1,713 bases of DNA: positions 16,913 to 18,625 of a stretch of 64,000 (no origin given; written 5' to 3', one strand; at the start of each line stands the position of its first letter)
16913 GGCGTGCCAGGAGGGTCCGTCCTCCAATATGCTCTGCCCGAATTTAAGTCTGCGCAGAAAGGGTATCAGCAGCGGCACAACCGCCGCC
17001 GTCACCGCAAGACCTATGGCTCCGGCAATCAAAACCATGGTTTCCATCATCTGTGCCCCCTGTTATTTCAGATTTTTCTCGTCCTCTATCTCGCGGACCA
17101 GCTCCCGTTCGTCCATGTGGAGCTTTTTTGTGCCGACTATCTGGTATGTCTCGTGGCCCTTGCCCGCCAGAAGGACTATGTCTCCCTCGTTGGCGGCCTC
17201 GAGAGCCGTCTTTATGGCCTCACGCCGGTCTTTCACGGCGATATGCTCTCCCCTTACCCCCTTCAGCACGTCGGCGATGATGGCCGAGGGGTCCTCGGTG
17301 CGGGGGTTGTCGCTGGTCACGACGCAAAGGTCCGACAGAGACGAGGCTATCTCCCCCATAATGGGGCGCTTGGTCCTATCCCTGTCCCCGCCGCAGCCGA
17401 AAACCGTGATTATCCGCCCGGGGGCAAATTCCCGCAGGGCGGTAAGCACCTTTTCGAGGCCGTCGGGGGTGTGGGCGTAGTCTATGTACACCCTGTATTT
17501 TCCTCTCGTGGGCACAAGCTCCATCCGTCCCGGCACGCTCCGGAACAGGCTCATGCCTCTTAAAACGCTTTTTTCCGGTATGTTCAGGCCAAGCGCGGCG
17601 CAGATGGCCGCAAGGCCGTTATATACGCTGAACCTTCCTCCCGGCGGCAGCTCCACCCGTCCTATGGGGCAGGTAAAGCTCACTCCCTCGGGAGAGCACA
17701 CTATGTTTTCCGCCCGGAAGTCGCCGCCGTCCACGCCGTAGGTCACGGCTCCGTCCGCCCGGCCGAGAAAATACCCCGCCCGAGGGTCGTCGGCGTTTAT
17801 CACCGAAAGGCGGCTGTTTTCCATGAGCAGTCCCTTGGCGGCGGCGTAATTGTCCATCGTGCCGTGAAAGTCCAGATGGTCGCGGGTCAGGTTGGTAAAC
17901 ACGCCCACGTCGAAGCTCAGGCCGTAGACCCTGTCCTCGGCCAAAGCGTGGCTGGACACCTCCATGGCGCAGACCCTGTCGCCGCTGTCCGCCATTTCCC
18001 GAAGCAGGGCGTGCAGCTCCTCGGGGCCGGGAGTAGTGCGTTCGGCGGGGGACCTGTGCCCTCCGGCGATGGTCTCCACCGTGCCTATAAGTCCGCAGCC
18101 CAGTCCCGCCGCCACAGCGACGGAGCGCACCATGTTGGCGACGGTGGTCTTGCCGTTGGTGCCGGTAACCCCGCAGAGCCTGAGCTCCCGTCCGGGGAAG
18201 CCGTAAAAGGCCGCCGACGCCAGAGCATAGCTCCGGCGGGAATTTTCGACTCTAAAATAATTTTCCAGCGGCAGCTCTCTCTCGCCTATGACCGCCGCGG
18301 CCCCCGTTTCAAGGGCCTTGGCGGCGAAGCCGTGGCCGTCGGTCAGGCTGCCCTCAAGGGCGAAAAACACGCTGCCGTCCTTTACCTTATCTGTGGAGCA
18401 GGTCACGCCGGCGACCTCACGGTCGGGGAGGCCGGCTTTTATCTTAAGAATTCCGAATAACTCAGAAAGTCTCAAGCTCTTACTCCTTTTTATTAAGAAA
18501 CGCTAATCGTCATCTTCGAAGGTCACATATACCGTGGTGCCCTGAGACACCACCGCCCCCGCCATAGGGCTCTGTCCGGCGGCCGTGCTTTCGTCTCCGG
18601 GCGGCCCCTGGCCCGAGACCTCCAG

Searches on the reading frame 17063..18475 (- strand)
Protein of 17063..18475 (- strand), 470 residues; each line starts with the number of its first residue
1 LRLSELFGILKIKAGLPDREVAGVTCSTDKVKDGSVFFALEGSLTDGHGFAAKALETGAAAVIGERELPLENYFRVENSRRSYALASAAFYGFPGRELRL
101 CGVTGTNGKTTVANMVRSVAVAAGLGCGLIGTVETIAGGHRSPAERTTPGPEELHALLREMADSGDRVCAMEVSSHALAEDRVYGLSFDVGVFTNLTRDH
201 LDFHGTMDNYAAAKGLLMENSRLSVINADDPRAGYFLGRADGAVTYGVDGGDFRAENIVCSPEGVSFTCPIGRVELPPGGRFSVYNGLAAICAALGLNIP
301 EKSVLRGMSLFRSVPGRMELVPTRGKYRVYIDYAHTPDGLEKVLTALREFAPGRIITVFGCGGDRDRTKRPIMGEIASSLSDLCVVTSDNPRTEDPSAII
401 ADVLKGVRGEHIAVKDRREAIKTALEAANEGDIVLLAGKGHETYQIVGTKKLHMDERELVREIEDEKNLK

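Call 75: search_protein_families(library=pfam, proteins=[window:17063-18475:-], max_evalue=0.001)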
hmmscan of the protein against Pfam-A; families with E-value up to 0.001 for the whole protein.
window:17063-18475:- (470 aa): 3 families
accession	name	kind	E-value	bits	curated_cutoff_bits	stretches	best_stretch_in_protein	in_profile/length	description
PF08245.18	Mur_ligase_M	-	2e-47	162.2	24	1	103-294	1-200/200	Mur ligase middle domain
PF02875.26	Mur_ligase_C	-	9e-38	130.4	28.4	1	316-440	1-127/127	Mur ligase, glutamate ligase domain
PF01225.30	Mur_ligase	-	2.6e-06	28.2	21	1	21-68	2-54/95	Mur ligase family, catalytic domain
